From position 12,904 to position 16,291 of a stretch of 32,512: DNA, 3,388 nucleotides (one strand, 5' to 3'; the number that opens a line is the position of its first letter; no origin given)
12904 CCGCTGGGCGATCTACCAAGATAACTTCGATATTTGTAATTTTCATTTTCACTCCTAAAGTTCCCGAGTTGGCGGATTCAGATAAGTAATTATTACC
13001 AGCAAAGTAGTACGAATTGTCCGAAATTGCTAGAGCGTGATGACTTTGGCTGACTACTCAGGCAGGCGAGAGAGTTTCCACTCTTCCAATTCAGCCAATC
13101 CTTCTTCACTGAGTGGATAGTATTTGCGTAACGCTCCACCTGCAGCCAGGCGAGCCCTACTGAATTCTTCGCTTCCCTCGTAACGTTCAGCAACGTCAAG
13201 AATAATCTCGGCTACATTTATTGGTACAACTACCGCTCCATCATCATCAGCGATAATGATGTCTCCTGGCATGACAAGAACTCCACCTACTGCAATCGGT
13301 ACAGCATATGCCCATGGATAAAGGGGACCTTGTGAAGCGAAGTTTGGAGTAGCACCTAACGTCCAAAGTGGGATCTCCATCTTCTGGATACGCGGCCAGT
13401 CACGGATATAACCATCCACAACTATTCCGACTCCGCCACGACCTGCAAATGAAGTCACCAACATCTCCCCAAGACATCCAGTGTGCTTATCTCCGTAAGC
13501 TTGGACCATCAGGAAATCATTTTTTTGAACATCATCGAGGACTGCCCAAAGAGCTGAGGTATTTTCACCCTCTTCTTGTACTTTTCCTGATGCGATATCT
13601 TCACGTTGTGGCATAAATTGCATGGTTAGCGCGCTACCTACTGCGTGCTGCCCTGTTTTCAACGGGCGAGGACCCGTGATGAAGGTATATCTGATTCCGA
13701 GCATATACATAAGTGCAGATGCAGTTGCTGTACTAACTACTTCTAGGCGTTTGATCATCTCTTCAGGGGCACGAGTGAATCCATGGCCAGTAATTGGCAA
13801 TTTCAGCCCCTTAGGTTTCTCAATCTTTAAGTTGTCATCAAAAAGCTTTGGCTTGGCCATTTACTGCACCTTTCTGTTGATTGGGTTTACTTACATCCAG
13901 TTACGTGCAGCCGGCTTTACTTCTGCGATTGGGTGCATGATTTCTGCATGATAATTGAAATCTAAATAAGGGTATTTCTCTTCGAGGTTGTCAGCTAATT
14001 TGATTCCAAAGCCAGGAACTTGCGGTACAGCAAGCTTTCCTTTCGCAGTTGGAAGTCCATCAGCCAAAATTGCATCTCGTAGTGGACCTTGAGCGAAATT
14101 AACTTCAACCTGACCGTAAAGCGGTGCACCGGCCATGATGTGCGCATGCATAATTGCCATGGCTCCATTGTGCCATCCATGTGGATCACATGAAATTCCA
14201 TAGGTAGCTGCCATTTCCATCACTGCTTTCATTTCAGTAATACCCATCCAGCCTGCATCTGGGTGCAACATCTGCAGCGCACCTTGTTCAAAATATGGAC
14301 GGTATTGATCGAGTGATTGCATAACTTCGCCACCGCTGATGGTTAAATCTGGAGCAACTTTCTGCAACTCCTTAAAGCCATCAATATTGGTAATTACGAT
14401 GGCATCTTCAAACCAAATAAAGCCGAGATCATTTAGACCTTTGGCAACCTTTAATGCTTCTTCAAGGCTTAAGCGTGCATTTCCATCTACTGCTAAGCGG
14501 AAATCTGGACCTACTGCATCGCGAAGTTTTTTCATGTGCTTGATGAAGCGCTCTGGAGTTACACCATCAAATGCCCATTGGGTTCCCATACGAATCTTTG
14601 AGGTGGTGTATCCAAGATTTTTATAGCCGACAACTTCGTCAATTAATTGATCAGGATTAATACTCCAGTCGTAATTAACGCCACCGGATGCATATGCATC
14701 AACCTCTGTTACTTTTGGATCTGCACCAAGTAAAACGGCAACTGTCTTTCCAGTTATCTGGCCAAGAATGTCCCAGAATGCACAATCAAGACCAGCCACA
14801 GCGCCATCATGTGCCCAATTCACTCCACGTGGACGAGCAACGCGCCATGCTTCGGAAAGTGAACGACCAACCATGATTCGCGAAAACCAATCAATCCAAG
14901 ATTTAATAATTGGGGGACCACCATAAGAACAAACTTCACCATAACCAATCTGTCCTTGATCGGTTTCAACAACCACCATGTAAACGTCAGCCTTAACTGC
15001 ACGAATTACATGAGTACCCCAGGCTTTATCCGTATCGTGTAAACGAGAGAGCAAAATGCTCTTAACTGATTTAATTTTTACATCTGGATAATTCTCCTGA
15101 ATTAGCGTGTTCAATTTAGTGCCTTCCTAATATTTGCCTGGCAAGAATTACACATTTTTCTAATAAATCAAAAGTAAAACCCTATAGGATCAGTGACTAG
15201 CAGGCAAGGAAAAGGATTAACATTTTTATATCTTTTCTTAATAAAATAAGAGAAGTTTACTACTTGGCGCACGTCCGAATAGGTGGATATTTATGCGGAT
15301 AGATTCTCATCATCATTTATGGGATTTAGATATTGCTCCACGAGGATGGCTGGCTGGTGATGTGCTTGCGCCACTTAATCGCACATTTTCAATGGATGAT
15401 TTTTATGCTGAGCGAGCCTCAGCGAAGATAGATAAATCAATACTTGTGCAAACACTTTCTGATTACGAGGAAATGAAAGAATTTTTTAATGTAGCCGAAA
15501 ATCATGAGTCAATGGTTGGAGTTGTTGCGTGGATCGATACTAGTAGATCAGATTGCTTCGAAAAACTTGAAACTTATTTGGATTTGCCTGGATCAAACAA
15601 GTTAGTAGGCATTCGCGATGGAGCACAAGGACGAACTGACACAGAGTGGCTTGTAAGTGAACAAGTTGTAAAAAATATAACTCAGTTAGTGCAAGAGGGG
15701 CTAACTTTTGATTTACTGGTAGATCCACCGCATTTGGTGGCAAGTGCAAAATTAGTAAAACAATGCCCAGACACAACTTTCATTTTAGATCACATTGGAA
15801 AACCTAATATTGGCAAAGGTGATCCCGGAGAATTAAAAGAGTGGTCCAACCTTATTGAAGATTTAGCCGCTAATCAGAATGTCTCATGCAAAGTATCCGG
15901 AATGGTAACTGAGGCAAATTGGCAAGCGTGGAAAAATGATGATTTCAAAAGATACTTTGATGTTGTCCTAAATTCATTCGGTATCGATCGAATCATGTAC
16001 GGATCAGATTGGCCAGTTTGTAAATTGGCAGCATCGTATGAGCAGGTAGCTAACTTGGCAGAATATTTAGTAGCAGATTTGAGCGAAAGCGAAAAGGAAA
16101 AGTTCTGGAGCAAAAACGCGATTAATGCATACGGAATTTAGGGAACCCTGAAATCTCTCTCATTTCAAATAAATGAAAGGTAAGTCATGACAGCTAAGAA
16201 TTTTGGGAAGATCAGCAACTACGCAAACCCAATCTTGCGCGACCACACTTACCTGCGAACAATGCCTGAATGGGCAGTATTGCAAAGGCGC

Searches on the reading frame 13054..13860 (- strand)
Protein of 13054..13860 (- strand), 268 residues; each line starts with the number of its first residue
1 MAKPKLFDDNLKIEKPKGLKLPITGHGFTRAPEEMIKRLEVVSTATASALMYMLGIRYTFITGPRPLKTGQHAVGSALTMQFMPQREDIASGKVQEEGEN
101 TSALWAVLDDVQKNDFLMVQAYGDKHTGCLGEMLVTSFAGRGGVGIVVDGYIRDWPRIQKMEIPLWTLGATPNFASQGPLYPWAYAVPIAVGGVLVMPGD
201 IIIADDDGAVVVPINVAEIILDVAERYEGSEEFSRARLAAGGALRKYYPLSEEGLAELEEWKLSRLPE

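Call 3: search_protein_families(library=pfam, proteins=[window:13054-13860:-], max_evalue=0.01)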
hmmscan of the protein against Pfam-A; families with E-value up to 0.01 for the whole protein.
window:13054-13860:- (268 aa): 1 family
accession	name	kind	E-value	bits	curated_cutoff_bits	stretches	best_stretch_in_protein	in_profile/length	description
PF03737.21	RraA-like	-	6.8e-30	104.7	24.5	1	51-211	8-152/152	Aldolase/RraA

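Call 4: search_protein_families(library=ncbifam, proteins=[window:13054-13860:-], max_evalue=0.01)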
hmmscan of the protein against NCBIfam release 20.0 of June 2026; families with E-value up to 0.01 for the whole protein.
window:13054-13860:- (268 aa): 10 families
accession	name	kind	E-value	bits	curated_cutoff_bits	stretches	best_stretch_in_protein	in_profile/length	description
NF006093.0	PRK08245.1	subfamily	3.2e-71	239.5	208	1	29-263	4-236/240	hypothetical protein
NF009399.0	PRK12764.1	equivalog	8.1e-43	147.2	444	1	33-263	270-495/501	fumarylacetoacetate hydrolase family protein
TIGR02798.1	ligK_PcmE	equivalog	6.7e-29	101.1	304.5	1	28-242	7-202/222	4-carboxy-4-hydroxy-2-oxoadipate aldolase/oxaloacetate decarboxylase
NF006731.0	PRK09262.1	equivalog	1.2e-28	100.3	179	1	28-246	13-212/229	4-carboxy-4-hydroxy-2-oxoadipate aldolase/oxaloacetate decarboxylase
NF004850.0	PRK06201.1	subfamily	3.6e-28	98.6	231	1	30-248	14-213/222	hypothetical protein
NF005442.0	PRK07028.1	equivalog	6e-19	67.9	593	1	33-246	227-419/430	bifunctional hexulose-6-phosphate synthase/ribonuclease regulator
NF006875.0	PRK09372.1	equivalog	7.9e-13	48.4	136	1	99-213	43-155/161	ribonuclease E activity regulator RraA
TIGR01935.1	NOT-MenG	subfamily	7.8e-12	45.3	123.8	1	99-211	39-149/150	RraA family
NF009134.0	PRK12487.1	equivalog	3.1e-11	43.3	196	1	101-212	45-154/161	putative 4-hydroxy-4-methyl-2-oxoglutarate aldolase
TIGR02998.1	RraA_entero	equivalog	0.00035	20.7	241.25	1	100-211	44-153/161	ribonuclease E activity regulator RraA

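Call 64: search_solved_structures(query=window:13054-13860:-, max_evalue=0.001, show_alignments=2)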
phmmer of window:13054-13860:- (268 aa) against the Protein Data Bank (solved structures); distinct sequences matched with E-value up to 0.001: 9.
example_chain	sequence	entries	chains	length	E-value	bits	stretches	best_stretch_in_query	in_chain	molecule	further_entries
5x15_A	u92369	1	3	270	5.4e-84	284.8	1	20-265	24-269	Putative transferase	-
3noj_A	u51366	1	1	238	8e-17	64.5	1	106-251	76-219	4-carboxy-4-hydroxy-2-oxoadipate aldolase/oxaloacetate decarboxylase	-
3k4i_A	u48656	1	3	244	4.9e-12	48.8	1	29-244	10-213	uncharacterized protein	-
1j3l_A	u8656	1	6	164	5.6e-11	45.4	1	99-213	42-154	Demethylmenaquinone Methyltransferase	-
5ir2_A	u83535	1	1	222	1.1e-10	44.4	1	30-225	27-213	Cellulase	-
1nxj_A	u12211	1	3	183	1.2e-10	44.3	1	102-212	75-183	Probable S-adenosylmethionine:2-demethylmenaquinone methyltransferase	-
3c8o_A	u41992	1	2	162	1.7e-07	34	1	103-213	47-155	Regulator of ribonuclease activity A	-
2pcn_A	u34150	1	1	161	2.4e-07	33.5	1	105-212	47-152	S-adenosylmethionine:2-demethylmenaquinone methyltransferase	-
1vi4_A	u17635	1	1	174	3.1e-05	26.5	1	103-225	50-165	Regulator of ribonuclease activity A protein 1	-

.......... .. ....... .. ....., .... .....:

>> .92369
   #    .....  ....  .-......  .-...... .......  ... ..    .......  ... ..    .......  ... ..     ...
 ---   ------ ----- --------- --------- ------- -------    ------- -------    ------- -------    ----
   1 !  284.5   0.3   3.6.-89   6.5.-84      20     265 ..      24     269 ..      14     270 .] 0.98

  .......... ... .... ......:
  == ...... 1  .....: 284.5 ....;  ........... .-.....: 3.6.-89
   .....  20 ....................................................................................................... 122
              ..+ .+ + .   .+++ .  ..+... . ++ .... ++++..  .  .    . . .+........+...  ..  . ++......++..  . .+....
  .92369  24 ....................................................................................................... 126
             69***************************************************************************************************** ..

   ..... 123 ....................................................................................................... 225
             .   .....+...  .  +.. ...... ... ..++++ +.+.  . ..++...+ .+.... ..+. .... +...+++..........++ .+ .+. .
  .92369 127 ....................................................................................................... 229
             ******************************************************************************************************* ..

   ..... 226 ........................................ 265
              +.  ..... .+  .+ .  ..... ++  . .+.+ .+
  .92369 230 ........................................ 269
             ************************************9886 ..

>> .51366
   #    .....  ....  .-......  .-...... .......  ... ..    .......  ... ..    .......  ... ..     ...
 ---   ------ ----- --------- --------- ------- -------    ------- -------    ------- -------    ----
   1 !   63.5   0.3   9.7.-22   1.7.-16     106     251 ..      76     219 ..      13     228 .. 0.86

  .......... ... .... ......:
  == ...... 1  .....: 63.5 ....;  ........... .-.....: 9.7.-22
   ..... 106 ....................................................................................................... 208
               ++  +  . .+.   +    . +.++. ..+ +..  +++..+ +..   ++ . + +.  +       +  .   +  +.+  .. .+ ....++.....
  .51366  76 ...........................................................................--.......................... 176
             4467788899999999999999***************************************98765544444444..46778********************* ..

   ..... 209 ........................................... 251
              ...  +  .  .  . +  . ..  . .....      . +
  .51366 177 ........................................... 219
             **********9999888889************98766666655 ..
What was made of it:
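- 13054..13860 (-): RraA-like class II pyruvate-aldolase-type protein, the most constant genomic partner of DUF8034. It keeps the R-D pair that aligns with HMG/CHA aldolase. Calls 3, 4, 64 (5x15 285 bits; 3noj 64 bits, IRD aligned to VRD).
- The RraA-like partner keeps the aldolase R-D pair (call 64).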

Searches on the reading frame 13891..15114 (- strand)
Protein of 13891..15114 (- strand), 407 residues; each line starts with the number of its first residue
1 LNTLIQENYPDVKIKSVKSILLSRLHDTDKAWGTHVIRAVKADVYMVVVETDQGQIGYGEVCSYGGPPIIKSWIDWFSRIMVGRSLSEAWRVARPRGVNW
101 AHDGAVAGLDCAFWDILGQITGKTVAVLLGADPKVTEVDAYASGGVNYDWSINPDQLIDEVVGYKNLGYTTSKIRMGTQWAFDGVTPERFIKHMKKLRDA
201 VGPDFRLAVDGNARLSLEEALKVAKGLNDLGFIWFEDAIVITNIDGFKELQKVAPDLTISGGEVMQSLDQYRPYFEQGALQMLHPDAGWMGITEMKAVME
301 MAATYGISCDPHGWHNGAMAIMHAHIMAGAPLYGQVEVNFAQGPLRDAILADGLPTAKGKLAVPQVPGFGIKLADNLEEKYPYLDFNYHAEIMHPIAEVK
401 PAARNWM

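Call 3: search_protein_families(library=pfam, proteins=[window:13891-15114:-], max_evalue=0.01)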
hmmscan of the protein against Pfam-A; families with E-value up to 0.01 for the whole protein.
window:13891-15114:- (407 aa): 2 families
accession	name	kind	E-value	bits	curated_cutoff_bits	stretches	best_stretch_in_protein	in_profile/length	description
PF13378.12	MR_MLE_C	-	3.1e-42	145.2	29.4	1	160-374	5-216/219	Enolase C-terminal domain-like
PF02746.21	MR_MLE_N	-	3.1e-07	31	22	1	41-130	25-117/117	Mandelate racemase / muconate lactonizing enzyme, N-terminal domain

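Call 4: search_protein_families(library=ncbifam, proteins=[window:13891-15114:-], max_evalue=0.01)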
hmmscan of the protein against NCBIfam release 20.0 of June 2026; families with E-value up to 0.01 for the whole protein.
window:13891-15114:- (407 aa): 11 families
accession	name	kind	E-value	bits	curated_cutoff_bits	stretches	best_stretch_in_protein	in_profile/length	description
NF040866.1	AraD_Arch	equivalog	9.4e-41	140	650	1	39-381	29-369/372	arabinonate dehydratase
NF010624.0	PRK14017.1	equivalog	1.7e-27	96.5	311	1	40-374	11-353/382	galactonate dehydratase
NF040790.2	glucon_galact_dh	equivalog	1.3e-25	90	750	1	13-381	2-369/390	bifunctional D-gluconate/D-galactonate dehydratase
NF047820.1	TalGalacDh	equivalog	1.1e-24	87.1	500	1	104-377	106-360/371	L-talarate/galactarate dehydratase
NF011968.0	PRK15440.1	equivalog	3.3e-24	85.5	393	1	45-383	60-393/395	L-rhamnonate dehydratase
NF043051.1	ManoateDhtManD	equivalog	9.6e-24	83.9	550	2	192-384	193-386/403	D-mannonate dehydratase ManD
NF011654.0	PRK15072.1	subfamily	2.9e-23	82.4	430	2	192-384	194-387/404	D-galactonate dehydratase family protein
TIGR02534.1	mucon_cyclo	subfamily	2.9e-13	49.6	334.95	1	41-374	26-358/368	muconate/chloromuconate family cycloisomerase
NF043002.1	HProlDhtase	equivalog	4.4e-12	45.5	500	1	43-232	32-215/366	cis-3-hydroxy-L-proline dehydratase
TIGR01928.1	menC_lowGC_arch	equivalog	2e-07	30.4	200.65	1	43-305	22-274/325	o-succinylbenzoate synthase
TIGR03247.1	glucar-dehydr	equivalog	7.2e-06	25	828.7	0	203-374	224-398/441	glucarate dehydratase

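Call 84: search_solved_structures(query=window:13891-15114:-, max_evalue=1e-10)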
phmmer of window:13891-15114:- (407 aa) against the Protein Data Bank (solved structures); distinct sequences matched with E-value up to 1e-10: 87 (the best 60 are shown).
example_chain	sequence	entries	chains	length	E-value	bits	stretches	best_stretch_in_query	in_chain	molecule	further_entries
5olc_A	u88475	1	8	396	5.3e-39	137.8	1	13-390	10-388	Galactonate dehydratase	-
3ozm_A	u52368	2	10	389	1.3e-31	113.4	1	46-373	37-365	Putative mandelate racemase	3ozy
3h12_A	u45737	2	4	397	1.4e-31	113.3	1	46-373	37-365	mandelate racemase | Putative mandelate racemase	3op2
4ggb_A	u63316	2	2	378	5.7e-31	111.3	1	13-374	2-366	Putative uncharacterized protein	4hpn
3bjs_A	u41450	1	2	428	1.8e-29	106.5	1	10-385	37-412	Mandelate racemase/muconate lactonizing enzyme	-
3sjn_A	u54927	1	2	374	5.5e-25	91.6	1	43-381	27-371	Mandelate racemase/muconate lactonizing protein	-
3rcy_A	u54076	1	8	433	6.8e-22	81.5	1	46-394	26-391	Mandelate racemase/muconate lactonizing enzyme-like protein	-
3t8q_A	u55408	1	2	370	8.5e-21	77.8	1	103-375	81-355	Mandelate racemase/muconate lactonizing enzyme family protein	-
3fxg_A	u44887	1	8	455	8.6e-21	77.8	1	31-372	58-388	Rhamnonate dehydratase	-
2p0i_A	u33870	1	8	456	8.7e-21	77.8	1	31-372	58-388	L-rhamnonate dehydratase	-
3t9p_A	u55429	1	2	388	8.8e-20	74.5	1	104-375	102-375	Mandelate racemase/muconate lactonizing enzyme family protein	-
2ppg_A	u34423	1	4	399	1.7e-19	73.6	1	46-374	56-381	Putative isomerase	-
4h1z_A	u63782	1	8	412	2.8e-19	72.8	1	46-373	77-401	Enolase Q92Zs5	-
4j3z_A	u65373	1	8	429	3.5e-19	72.5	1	46-393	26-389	Mandelate racemase/muconate lactonizing enzyme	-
2oz3_A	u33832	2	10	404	4.6e-19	72.1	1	46-389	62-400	Mandelate racemase/muconate lactonizing enzyme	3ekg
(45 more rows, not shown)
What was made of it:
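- Tried and rejected: Its best PDB match is a 'galactonate dehydratase' at 138 bits (call 84).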

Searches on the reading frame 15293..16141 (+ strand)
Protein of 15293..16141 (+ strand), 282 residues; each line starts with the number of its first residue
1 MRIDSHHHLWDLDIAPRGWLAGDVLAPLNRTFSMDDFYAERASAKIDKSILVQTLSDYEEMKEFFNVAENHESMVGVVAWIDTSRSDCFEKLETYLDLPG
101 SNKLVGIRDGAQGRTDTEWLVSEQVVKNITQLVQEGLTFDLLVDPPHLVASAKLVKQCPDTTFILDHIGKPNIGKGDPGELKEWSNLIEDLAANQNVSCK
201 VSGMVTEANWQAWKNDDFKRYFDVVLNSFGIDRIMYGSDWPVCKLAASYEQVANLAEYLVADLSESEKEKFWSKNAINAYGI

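Call 3: search_protein_families(library=pfam, proteins=[window:15293-16141:+], max_evalue=0.01)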
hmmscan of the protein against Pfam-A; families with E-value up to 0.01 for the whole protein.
window:15293-16141:+ (282 aa): 1 family
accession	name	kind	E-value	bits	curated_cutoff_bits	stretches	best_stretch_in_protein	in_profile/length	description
PF04909.20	Amidohydro_2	-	7.7e-40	137.9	26.4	1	3-282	1-289/289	Amidohydrolase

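Call 4: search_protein_families(library=ncbifam, proteins=[window:15293-16141:+], max_evalue=0.01)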
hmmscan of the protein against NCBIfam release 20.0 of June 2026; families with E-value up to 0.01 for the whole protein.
window:15293-16141:+ (282 aa): 1 family
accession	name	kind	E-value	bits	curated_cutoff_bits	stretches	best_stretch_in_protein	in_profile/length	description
NF052480.1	FuconLaconase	equivalog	4.5e-57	193.8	400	1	1-282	1-286/287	L-fucono-1,5-lactonase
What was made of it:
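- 15293..16141 (+): Amidohydro_2 sugar lactonase (fuconolactonase-like), first gene of the + strand unit, 45 nt upstream of the DUF8034 gene. NCBIfam L-fucono-1,5-lactonase 193.8 bits, below the cut-off of 400 (calls 3, 4).
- Checked: Upstream gene 15293-16141 is an Amidohydro_2 protein whose best NCBIfam match is L-fucono-1,5-lactonase, but below the cut-off (194 against 400 bits; call 4).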
